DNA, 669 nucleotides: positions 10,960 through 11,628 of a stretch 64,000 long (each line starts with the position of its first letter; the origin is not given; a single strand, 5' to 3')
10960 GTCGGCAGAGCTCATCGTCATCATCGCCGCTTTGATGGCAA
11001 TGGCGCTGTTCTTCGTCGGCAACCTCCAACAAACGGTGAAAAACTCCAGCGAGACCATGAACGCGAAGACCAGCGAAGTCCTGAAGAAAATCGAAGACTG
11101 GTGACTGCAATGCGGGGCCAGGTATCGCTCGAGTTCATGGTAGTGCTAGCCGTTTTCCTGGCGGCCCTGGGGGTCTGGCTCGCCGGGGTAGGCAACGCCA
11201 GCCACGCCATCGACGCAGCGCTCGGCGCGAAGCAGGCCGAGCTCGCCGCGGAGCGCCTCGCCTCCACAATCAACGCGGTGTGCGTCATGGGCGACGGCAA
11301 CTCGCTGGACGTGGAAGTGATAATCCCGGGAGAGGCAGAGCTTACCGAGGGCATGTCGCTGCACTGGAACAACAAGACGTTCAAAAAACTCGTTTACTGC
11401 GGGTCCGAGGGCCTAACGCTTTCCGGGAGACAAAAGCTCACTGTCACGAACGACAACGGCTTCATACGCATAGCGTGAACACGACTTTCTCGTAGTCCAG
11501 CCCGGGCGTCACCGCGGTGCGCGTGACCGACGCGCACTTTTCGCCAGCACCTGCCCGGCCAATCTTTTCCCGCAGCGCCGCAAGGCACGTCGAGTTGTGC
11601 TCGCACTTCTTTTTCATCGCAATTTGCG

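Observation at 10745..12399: Convergent cluster of six small class-III-signal-peptide (archaeal type IV pilin-like) genes with no assembly ATPase or platform gene nearby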

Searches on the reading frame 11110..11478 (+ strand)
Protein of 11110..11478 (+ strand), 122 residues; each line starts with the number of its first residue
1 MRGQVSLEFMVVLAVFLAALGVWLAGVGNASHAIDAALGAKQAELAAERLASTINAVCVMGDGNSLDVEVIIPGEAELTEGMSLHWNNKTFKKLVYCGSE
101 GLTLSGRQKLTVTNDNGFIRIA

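Call 3: search_protein_families(library=pfam, max_evalue=1, proteins=[window:11110-11478:+])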
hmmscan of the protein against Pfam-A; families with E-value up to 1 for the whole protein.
window:11110-11478:+ (122 aa): 2 families
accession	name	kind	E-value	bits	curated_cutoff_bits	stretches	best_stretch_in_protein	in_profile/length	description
PF04021.17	Class_IIIsignal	-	0.0013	19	23.7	1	2-20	2-20/27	Class III signal peptide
PF23958.1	DUF7287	-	0.035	15.1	27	1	2-56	3-55/157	Family of unknown function (DUF7287)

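Call 11: find_homologous_proteins(query=window:11110-11475:+, max_evalue=0.001)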
Query window:11110-11475:+ (122 aa): 4 proteins with E <= 0.001 among 225 candidates.
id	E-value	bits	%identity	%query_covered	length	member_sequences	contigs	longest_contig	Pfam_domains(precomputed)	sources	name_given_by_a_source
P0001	5.0e-72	257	100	100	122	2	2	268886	-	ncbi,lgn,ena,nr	ncbi:MAG: hypothetical protein KAW41_06610 [Candidatus Diapherotrites archaeon]|nr:hypothetical prot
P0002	3.3e-44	168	68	99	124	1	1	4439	-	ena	-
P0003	2.5e-34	136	60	99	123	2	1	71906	-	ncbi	ncbi:hypothetical protein ACFLQ2_02445 [archaeon]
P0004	1.1e-32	130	56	98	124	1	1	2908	-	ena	-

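Call 12: find_encoding_contigs(protein=P0003, flank=10000, max_places=3)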
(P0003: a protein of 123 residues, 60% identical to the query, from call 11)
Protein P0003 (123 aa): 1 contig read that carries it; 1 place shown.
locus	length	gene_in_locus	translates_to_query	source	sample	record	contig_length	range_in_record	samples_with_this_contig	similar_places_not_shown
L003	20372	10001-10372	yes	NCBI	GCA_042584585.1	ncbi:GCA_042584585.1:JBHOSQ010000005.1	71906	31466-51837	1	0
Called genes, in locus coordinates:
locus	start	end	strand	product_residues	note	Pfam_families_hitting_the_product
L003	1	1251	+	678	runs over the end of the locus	PF01751:Toprim, PF01131:Topoisom_bac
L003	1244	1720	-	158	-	PF09339:HTH_IclR (faint), PF13412:HTH_24 (weak), PF01037:AsnC_trans_reg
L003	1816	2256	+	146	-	PF08915:tRNA-Thr_ED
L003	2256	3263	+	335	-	PF04055:Radical_SAM, PF13353:Fer4_12 (weak)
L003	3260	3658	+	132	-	PF01243:PNPOx_N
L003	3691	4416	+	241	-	PF05833:NFACT_N, PF05670:NFACT-R_1, PF18297:NFACT-R_2 (weak)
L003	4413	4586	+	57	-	-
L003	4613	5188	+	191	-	-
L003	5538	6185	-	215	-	PF00154:RecA_N, PF06745:ATPase (weak), PF08423:Rad51, PF13481:AAA_25 (weak)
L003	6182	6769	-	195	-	-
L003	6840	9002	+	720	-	PF02359:CDC48_N, PF02933:CDC48_2, PF05496:RuvB_N (weak), PF13191:AAA_16 (weak), PF00004:AAA, PF17862:AAA_lid_3, PF00004:AAA, PF17862:AAA_lid_3, +25 more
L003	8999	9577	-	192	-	PF02163:Peptidase_M50 (weak)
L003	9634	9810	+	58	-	-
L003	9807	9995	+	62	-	-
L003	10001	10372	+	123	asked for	-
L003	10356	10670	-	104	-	-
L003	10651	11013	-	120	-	-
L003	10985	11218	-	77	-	-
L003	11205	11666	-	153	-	-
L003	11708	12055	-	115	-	PF09685:MamF_MmsF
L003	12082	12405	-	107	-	PF09685:MamF_MmsF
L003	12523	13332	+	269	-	-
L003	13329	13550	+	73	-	-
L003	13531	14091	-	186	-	PF06821:Ser_hydrolase, PF12697:Abhydrolase_6 (faint)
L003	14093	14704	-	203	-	PF01261:AP_endonuc_2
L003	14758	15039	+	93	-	-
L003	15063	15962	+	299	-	PF02558:ApbA, PF08546:ApbA_C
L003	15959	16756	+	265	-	PF00288:GHMP_kinases_N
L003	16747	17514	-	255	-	PF02548:Pantoate_transf, PF13714:PEP_mutase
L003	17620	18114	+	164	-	-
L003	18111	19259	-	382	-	PF01926:MMR_HSR1, PF08438:YGR210-like_G4, PF02824:TGS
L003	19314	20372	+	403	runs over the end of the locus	PF03215:Rad17 (weak), PF00004:AAA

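Call 13: find_encoding_contigs(protein=P0002, flank=10000, max_places=3)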
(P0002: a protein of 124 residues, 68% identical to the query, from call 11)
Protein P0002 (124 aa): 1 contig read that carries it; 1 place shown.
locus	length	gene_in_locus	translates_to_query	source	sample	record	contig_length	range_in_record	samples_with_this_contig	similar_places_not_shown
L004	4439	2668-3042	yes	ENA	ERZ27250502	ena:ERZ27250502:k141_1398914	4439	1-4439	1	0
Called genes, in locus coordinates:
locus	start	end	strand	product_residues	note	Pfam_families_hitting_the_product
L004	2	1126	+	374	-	?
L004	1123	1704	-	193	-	PF02163:Peptidase_M50 (weak)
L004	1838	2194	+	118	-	-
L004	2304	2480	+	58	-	-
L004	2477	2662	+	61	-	PF04021:Class_IIIsignal (weak)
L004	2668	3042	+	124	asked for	-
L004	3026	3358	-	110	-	-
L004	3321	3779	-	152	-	-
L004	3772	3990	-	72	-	-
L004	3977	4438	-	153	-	?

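Call 14: find_encoding_contigs(protein=P0004, flank=10000, max_places=3)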
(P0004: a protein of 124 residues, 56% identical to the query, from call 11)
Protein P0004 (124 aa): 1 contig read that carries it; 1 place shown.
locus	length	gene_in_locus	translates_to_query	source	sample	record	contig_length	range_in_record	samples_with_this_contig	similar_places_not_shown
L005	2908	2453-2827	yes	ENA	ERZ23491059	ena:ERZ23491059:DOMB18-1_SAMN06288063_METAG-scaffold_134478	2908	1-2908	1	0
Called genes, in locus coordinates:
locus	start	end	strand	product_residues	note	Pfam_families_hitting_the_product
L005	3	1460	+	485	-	?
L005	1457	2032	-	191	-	PF02163:Peptidase_M50 (weak)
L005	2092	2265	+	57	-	-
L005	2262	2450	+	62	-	-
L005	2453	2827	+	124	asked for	-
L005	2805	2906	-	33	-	?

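Call 16: search_protein_families(library=ncbifam, max_evalue=1, proteins=[window:11110-11478:+])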
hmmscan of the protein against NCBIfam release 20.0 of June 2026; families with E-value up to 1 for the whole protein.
window:11110-11478:+ (122 aa): 1 family
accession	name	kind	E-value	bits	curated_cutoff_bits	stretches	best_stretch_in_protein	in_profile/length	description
NF005712.0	PRK07524.1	subfamily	0.031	12.7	500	1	25-94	405-468/536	5-guanidino-2-oxopentanoate decarboxylase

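Call 30: search_protein_representatives(alignment_id=A1)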
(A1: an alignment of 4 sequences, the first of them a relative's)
Query: 4 sequences, 124 profile positions. Proteins with E-value up to 0.001 (for the whole library): 190; up to 1e-10: 33; up to 1e-30: 2. The best 150 are listed.
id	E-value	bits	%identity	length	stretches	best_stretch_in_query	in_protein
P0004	4.3e-61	220.9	-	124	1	1-124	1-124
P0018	2.1e-35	137.9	-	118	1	10-123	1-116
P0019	5.1e-28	114.0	-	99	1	1-97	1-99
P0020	3.5e-27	111.3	-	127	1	1-121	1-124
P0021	2.4e-22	95.7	-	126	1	1-117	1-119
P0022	7.5e-22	94.1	-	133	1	1-121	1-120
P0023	2.0e-21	92.7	-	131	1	1-122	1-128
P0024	6.4e-19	84.6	-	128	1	1-122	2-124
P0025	4.7e-17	78.6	-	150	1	2-123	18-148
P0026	6.2e-17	78.2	-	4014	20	57-94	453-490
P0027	1.6e-16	76.9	-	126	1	3-121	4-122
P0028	2.1e-16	76.5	-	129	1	1-122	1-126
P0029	1.3e-15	74.0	-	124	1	1-108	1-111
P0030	1.9e-15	73.4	-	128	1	1-112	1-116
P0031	4.2e-15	72.3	-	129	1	1-122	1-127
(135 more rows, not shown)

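Call 33: search_protein_families(library=pfam, alignment_id=A2, max_evalue=0.01)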
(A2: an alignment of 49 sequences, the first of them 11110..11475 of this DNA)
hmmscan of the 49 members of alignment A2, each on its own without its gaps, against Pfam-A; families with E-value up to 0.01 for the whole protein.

A. member 1, window:11110-11475:+ (122 aa): 1 family
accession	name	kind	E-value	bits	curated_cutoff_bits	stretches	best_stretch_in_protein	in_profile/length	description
PF04021.17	Class_IIIsignal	-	0.0013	19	23.7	1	2-20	2-20/27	Class III signal peptide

B. families by the number of members that match (of 49 scanned): 1 family
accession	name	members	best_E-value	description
PF04021.17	Class_IIIsignal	27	1.7e-06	Class III signal peptide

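Call 36: find_related_loci(query=A3, collection=genome_contigs, flank=10000)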
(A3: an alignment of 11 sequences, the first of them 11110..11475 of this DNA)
Query A3 (122 aa) in genome_contigs; peptide patterns used: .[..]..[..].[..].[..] (x = any residue, [..] = any of these).
25 stretches matched a pattern; 7 encode a relative of the query (tblastn E <= 1e-3); 7 distinct loci.
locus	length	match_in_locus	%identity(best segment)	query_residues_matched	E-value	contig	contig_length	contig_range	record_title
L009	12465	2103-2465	44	1-121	4e-29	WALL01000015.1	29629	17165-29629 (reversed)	MAG: Nanobdellati archaeon isolate S014_61_esom k151_193195, whole genome shotgun sequence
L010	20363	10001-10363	31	1-117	3e-11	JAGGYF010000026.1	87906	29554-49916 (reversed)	MAG: Candidatus Iainarchaeum archaeon isolate AUK171 PB_MBMC_125_c_000000000042, whole genome shotgun sequence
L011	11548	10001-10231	35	1-78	2e-10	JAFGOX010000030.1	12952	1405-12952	MAG: Candidatus Iainarchaeum archaeon isolate Zod_Metabat.659 k87_6533074, whole genome shotgun sequence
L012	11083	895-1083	41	1-63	4e-8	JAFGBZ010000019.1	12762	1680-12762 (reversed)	MAG: Candidatus Iainarchaeum archaeon isolate Zod_Metabat.1066 k87_2510264, whole genome shotgun sequence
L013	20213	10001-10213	36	1-73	2e-5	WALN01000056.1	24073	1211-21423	MAG: Candidatus Micrarchaeota archaeon isolate S014_66_esom k151_81800, whole genome shotgun sequence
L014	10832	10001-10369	30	1-107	1e-4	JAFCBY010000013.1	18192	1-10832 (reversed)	Candidatus Falkowbacteria bacterium isolate AB_1215_Bin_116 AB_1215_Bin_116.fna_scaffold_4848, whole genome shotgun sequ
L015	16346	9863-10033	29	1-59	2e-4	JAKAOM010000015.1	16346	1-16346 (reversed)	MAG: Candidatus Micrarchaeota archaeon isolate YF1.bin18 NODE_4011_length_16346_cov_2.667304, whole genome shotgun seque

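Call 38: search_protein_families(library=pfam, max_evalue=0.01, proteins=[L013:6613-7620:+, L015:8063-9040:+, L014:3856-5010:+, L013:8774-9934:+, L014:6304-7500:+, L009:2970-3545:-, L009:3570-4538:-, L009:2457-2969:-, L013:2179-3228:+])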
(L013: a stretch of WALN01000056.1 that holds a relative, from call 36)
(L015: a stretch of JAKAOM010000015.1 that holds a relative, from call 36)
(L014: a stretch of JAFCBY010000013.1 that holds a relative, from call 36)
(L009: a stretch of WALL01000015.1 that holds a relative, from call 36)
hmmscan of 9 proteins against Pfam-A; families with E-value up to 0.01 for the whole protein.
L013:6613-7620:+ (335 aa): 2 families
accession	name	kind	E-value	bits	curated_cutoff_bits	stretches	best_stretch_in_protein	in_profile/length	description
PF01478.23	Peptidase_A24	-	3.2e-12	47.2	26.5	1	7-111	1-101/104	Type IV leader peptidase family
PF06819.16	Arc_PepC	-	1.9e-08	34.9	23.4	1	204-303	6-99/110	Archaeal Peptidase A24 C-terminal Domain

L015:8063-9040:+ (325 aa): 2 families
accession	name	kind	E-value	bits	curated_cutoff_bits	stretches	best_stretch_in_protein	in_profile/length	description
PF06819.16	Arc_PepC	-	1.1e-10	42.1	23.4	1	214-294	11-99/110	Archaeal Peptidase A24 C-terminal Domain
PF01478.23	Peptidase_A24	-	9.5e-10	39.3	26.5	1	10-114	2-103/104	Type IV leader peptidase family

L014:3856-5010:+ (384 aa): 2 families
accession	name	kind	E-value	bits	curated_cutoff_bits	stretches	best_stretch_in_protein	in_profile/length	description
PF01478.23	Peptidase_A24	-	9.7e-13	48.9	26.5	1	24-143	2-96/104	Type IV leader peptidase family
PF06819.16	Arc_PepC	-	5.8e-10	39.8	23.4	1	254-353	12-108/110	Archaeal Peptidase A24 C-terminal Domain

L013:8774-9934:+ (386 aa): 1 family
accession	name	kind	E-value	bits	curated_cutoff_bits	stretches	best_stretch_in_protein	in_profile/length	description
PF01970.21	TctA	-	5.8e-17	61.9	28.9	1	4-364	3-422/423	Tripartite tricarboxylate transporter TctA family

L014:6304-7500:+ (398 aa): 1 family
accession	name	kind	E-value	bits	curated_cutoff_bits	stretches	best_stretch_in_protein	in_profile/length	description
PF01970.21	TctA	-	8e-36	124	28.9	1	6-383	1-422/423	Tripartite tricarboxylate transporter TctA family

L009:2970-3545:- (191 aa): 1 family
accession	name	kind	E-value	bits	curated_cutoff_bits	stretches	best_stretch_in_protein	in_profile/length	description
PF07790.16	Pilin_N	-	7.1e-08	33.6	25.2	1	2-79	1-77/78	Archaeal Type IV pilin, N-terminal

L009:3570-4538:- (322 aa): 8 families
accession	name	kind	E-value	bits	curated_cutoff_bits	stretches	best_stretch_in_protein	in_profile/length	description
PF12801.12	Fer4_5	-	5.4e-21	74.7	22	2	143-183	3-43/48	4Fe-4S binding domain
PF12837.12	Fer4_6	-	0.00014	22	25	1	296-316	4-24/24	4Fe-4S binding domain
PF12838.12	Fer4_7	-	0.00026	21.8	27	0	275-315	1-52/52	4Fe-4S dicluster domain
PF00037.32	Fer4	-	0.00048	20.3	21.1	1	296-315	3-22/24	4Fe-4S binding domain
PF13484.11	Fer4_16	-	0.0008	20.6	30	0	301-319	2-20/66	4Fe-4S double cluster binding domain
PF13237.11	Fer4_10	-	0.00098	19.4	25.5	1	295-313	3-21/53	4Fe-4S dicluster domain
PF13187.11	Fer4_9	-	0.002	18.5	27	1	301-319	2-20/52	4Fe-4S dicluster domain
PF25160.1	LdpA_Fe-S-bd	-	0.0021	18.3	27.6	0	282-315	9-42/49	LdpA Fe-S cluster-binding domain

L009:2457-2969:- (170 aa): 0 families

L013:2179-3228:+ (349 aa): 1 family
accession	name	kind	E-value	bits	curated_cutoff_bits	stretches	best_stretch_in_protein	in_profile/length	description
PF04932.20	Wzy_C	-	1.9e-06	28.2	31.7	1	168-277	3-147/149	O-Antigen ligase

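Call 41: search_protein_families(library=pfam, max_evalue=0.01, proteins=[L014:25-1044:+, L014:1047-2222:+, L014:2227-3165:+, L013:15358-17316:-])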
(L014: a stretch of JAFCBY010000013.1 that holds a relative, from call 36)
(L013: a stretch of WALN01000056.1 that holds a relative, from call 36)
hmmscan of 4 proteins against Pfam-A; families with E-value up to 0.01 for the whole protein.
L014:25-1044:+ (339 aa): 4 families
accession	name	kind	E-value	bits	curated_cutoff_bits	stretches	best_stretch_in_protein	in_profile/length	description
PF14890.11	Intein_splicing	-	2.8e-12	47.1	35.8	1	70-197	100-155/155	Intein splicing domain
PF14528.11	LAGLIDADG_3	-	6.8e-09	36.3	22.5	1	6-65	26-82/82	LAGLIDADG-like domain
PF01381.28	HTH_3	-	7.6e-08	32.7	23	1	96-145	1-49/55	Helix-turn-helix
PF13560.12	HTH_31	-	0.0075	17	27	0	96-145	6-55/64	Helix-turn-helix domain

L014:1047-2222:+ (391 aa): 1 family
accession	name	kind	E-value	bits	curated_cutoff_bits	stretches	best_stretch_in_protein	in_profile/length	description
PF00482.28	T2SSF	-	7.1e-21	74.9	25.2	1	214-340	1-124/125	Type II secretion system (T2SS), protein F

L014:2227-3165:+ (312 aa): 1 family
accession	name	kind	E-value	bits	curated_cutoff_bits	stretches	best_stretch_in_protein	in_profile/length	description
PF00482.28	T2SSF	-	8.5e-17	61.7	25.2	1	96-221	2-123/125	Type II secretion system (T2SS), protein F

L013:15358-17316:- (652 aa): 1 family
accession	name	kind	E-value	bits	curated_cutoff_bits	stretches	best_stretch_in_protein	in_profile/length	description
PF06202.20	GDE_C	-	2.1e-05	24.1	21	1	307-473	19-186/367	Amylo-alpha-1,6-glucosidase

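Call 52: predict_structure(alignment_id=A1)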
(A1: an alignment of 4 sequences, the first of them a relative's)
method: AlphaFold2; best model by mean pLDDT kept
length: 122 residues; sequences in the alignment: 4
mean_pLDDT: 77.6   pTM: 0.58
mean pLDDT of the five models: 77.6, 76.3, 72.8, 72.1, 71.4
residues with pLDDT >= 90: 0; 70-90: 104; 50-70: 17; < 50: 1
segments of 3 or more residues with pLDDT < 50: none
pLDDT, mean of each block of 10 residues (from residue 1): 64 81 70 70 81 86 86 75 75 77 81 84 82
secondary structure, 60 per line:
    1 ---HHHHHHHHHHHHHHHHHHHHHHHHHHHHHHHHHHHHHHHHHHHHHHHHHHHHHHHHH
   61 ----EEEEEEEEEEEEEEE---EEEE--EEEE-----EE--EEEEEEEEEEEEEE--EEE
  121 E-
elements in order: H4-60 E65-79 E83-86 E89-92 E102-115 E118-121

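Call 56: fold_search(model_id=the predicted structure, library=pdb)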
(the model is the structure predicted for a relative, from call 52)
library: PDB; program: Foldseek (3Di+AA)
matches with E <= 10: 122; with E <= 0.001: 0
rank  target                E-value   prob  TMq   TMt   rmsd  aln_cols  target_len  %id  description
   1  2vec                  4.4e-01  0.21  0.25  0.15   9.4        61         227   18  The crystal structure of the protein YhaK from Escherichia coli (released 2008-07-01)
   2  2nnc_A                4.7e-01  0.05  0.12  0.13  13.8        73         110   16  Structure of the sulfur carrier protein SoxY from Chlorobium limicola f thiosulfatophilum (released 2007-03-13)
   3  6pdm                  1.0e+00  0.14  0.24  0.06  10.1        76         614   10  Crystal structure of Human Protein Arginine Methyltransferase 9 (PRMT9) (released 2019-07-31)
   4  4mqd_B                1.1e+00  0.18  0.27  0.26   4.7        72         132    8  Crystal structure of ComJ, inhibitor of the DNA degrading activity of NucA, from Bacillus subtilis (released 2013-10-09)
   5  3wst_C                1.2e+00  0.10  0.24  0.06   8.1        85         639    9  Crystal structure of C.elegans PRMT7 in complex with SAH(P31) (released 2014-04-23)
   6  4c4a                  1.5e+00  0.09  0.25  0.06   8.3        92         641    2  Crystal structure of mouse protein arginine methyltransferase 7 in complex with SAH (released 2014-07-02)
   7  3f8t                  1.5e+00  0.08  0.20  0.07   8.6        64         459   12  Crystal structure analysis of a full-length MCM homolog from Methanopyrus kandleri (released 2009-03-03)
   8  4s3q_A                1.5e+00  0.01  0.10  0.03  13.4        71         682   14  Amylomaltase MalQ from Escherichia coli in complex with maltose (released 2015-07-08)
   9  8a1f_B                1.7e+00  0.02  0.11  0.06  12.8        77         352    9  Human PTPRK N-terminal domains MAM-Ig-FN1 (released 2023-03-15)
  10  3wst_B                1.9e+00  0.08  0.23  0.06   9.5        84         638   10  Crystal structure of C.elegans PRMT7 in complex with SAH(P31) (released 2014-04-23)
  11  5lne_A                1.9e+00  0.02  0.12  0.10  15.5       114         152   12  E. coli F9 pilus adhesin FmlH bound to the Thomsen-Friedenreich (TF) antigen (released 2016-10-05)
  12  8v3w_C                2.3e+00  0.04  0.20  0.22  17.5        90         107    4  CryoEM Structure of Diffocin - precontracted - Baseplate - focused refinement on triplex region (released 2024-08-28)
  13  2j9d_F                2.3e+00  0.04  0.15  0.16  10.6        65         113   14  Structure of GlnK1 with bound effectors indicates regulatory mechanism for ammonia uptake (released 2007-01-16)
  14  8hrf_A                2.4e+00  0.02  0.12  0.04  12.0        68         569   12  Catalytic domain of Vibrio parahaemolyticus chitinase 1 (released 2023-12-20)
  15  2c5d_A                2.6e+00  0.01  0.10  0.05  12.6        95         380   12  Structure of a minimal Gas6-Axl complex (released 2005-12-19)
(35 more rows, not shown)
